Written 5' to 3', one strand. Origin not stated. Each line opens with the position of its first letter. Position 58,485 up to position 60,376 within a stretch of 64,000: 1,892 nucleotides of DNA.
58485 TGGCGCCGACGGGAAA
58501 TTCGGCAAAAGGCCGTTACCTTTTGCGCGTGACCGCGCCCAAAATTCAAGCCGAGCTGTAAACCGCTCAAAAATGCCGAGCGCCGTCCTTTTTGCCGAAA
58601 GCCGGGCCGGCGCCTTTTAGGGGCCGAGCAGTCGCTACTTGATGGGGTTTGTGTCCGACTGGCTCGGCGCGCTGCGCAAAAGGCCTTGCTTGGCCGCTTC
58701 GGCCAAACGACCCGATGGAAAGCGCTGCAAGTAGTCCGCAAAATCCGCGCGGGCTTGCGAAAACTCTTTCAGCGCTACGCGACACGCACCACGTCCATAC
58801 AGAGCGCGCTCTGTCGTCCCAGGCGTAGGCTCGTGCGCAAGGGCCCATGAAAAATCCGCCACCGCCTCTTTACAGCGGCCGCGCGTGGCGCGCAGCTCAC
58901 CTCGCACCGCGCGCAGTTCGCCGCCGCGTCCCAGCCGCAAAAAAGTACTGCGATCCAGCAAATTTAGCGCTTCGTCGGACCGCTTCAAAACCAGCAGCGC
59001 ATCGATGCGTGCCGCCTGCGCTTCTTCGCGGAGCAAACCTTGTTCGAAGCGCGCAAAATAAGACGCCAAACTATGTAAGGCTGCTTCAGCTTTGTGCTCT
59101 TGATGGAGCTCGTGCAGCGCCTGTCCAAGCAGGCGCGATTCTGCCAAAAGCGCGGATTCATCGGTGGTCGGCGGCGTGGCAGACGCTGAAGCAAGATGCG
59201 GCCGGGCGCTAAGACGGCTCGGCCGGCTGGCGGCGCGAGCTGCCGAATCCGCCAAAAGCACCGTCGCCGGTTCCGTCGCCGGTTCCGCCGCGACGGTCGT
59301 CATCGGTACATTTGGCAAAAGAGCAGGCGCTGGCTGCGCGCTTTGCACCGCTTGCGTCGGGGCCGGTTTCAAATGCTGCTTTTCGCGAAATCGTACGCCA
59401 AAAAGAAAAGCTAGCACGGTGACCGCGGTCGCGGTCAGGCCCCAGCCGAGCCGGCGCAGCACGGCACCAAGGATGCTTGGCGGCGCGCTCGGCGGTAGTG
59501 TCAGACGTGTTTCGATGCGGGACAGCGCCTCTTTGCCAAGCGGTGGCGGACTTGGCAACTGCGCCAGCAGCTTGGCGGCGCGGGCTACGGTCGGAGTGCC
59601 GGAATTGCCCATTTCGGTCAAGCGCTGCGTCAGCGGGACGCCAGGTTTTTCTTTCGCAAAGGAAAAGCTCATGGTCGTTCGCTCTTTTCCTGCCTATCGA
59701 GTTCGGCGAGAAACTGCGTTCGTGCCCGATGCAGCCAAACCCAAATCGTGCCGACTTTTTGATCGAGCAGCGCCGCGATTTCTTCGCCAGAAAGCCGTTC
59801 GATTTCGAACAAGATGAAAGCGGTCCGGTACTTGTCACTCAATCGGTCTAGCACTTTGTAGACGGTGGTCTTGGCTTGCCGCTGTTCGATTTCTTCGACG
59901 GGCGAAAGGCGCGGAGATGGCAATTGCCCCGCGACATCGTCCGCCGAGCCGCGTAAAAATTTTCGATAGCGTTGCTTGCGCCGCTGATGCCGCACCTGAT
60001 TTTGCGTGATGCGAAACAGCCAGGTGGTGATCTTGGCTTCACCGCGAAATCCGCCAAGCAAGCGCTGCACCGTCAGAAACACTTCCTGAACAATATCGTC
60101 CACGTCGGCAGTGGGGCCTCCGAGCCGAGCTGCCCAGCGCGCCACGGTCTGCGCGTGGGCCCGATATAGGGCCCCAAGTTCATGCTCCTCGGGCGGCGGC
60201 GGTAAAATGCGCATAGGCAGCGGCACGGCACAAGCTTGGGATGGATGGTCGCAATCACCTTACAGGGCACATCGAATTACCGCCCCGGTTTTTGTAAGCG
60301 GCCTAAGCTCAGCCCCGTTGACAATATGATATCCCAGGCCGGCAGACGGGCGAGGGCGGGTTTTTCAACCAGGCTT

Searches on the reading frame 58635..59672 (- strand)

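Call 37: search_protein_families(library=pfam, proteins=[window:58635-59672:-], max_evalue=0.00001)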
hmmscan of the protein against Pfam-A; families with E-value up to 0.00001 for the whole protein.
window:58635-59672:- (345 aa): 1 family
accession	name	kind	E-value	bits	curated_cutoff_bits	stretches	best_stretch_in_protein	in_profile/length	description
PF13371.12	TPR_9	-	7.2e-06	26.4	35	0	230-289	9-67/73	Tetratricopeptide repeat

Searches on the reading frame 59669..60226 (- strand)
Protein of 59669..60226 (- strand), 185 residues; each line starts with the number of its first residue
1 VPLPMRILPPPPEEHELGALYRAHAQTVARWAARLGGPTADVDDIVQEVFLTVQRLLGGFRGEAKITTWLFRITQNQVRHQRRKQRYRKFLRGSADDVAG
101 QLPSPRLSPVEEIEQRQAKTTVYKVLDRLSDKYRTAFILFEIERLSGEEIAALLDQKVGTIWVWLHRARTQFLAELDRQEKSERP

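Call 37: search_protein_families(library=pfam, proteins=[window:59669-60226:-], max_evalue=0.00001)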
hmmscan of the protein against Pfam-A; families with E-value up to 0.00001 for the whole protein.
window:59669-60226:- (185 aa): 2 families
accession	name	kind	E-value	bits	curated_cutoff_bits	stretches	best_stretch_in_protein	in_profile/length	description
PF04542.20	Sigma70_r2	-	7.6e-15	54.9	24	1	20-86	1-69/71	Sigma-70 region 2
PF08281.18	Sigma70_r4_2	-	4.4e-13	49.1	25.7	1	122-170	4-52/54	Sigma-70, region 4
